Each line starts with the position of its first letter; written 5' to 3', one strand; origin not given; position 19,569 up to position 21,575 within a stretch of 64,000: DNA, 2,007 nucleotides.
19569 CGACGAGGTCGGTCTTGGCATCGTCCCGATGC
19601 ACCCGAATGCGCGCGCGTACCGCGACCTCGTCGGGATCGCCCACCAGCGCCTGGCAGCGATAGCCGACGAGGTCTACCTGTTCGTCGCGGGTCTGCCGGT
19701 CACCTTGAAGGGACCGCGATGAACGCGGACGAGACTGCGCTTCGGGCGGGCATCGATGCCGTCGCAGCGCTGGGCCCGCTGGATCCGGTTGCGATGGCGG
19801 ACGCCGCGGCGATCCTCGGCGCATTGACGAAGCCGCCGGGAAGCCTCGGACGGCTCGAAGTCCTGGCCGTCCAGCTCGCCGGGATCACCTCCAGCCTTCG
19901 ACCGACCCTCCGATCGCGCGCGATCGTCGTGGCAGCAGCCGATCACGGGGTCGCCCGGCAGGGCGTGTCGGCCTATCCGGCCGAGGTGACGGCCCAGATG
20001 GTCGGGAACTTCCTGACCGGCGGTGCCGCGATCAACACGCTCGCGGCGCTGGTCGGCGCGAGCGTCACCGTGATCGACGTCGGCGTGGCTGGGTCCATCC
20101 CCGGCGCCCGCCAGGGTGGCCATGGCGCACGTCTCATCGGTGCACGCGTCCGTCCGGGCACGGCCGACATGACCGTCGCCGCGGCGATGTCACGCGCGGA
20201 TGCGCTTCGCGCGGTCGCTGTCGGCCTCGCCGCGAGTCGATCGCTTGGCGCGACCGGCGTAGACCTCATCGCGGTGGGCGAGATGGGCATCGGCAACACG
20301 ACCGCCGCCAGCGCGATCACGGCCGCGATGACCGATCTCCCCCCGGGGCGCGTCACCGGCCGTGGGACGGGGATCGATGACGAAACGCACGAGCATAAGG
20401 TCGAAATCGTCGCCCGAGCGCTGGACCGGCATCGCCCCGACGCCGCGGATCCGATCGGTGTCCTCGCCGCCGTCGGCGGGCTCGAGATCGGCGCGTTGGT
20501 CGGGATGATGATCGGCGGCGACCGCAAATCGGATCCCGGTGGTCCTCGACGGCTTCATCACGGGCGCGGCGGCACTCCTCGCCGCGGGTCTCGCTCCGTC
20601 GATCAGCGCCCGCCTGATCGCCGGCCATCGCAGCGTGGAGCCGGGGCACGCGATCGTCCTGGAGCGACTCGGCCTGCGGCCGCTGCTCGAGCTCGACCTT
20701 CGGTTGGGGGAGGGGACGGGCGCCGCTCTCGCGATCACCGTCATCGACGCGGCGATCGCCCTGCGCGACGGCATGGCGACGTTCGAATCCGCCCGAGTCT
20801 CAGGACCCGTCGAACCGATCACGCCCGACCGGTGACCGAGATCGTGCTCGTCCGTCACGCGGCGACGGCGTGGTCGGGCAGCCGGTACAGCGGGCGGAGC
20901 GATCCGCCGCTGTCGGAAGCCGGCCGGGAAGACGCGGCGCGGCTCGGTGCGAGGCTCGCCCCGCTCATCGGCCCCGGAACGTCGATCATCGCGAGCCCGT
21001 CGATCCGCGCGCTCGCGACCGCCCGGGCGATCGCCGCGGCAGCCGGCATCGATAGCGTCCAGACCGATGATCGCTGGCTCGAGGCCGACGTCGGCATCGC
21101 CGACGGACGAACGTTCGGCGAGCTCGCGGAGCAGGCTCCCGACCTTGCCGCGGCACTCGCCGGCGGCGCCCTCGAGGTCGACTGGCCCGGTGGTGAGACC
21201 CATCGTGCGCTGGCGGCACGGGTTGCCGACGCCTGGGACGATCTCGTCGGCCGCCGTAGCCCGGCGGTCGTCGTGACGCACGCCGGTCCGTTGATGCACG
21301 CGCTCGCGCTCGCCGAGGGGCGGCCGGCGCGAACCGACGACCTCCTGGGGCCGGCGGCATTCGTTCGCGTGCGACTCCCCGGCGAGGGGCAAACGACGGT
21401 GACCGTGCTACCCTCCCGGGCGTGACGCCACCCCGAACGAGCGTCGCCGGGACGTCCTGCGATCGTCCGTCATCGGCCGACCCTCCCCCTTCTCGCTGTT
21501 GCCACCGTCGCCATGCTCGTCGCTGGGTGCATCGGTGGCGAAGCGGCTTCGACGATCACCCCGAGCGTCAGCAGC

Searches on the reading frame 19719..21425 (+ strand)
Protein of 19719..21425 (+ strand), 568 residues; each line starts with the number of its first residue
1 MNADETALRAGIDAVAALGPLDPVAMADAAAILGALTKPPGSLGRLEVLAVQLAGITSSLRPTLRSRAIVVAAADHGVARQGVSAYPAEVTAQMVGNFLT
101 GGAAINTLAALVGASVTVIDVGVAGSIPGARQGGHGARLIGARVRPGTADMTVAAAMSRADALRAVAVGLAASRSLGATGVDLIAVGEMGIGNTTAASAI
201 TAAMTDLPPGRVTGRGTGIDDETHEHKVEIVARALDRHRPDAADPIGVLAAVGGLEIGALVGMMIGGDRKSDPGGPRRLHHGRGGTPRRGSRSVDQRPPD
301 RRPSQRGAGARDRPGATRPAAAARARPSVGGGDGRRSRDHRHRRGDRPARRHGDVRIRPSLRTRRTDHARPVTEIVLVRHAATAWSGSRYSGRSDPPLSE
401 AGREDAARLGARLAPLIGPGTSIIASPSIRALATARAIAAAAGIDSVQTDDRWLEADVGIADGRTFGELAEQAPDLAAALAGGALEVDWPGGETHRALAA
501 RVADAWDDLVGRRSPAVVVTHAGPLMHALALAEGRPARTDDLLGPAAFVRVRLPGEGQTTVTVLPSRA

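Call 7: search_protein_families(library=pfam, proteins=[window:19719-21425:+])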
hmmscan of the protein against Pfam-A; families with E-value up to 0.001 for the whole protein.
window:19719-21425:+ (568 aa): 2 families
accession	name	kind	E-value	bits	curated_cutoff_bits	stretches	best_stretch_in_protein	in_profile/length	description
PF02277.22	DBI_PRT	-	1.2e-82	278.2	22.6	1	20-269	3-238/329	Phosphoribosyltransferase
PF00300.27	His_Phos_1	-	2.5e-35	122.4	21.7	1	375-558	1-186/194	Histidine phosphatase superfamily (branch 1)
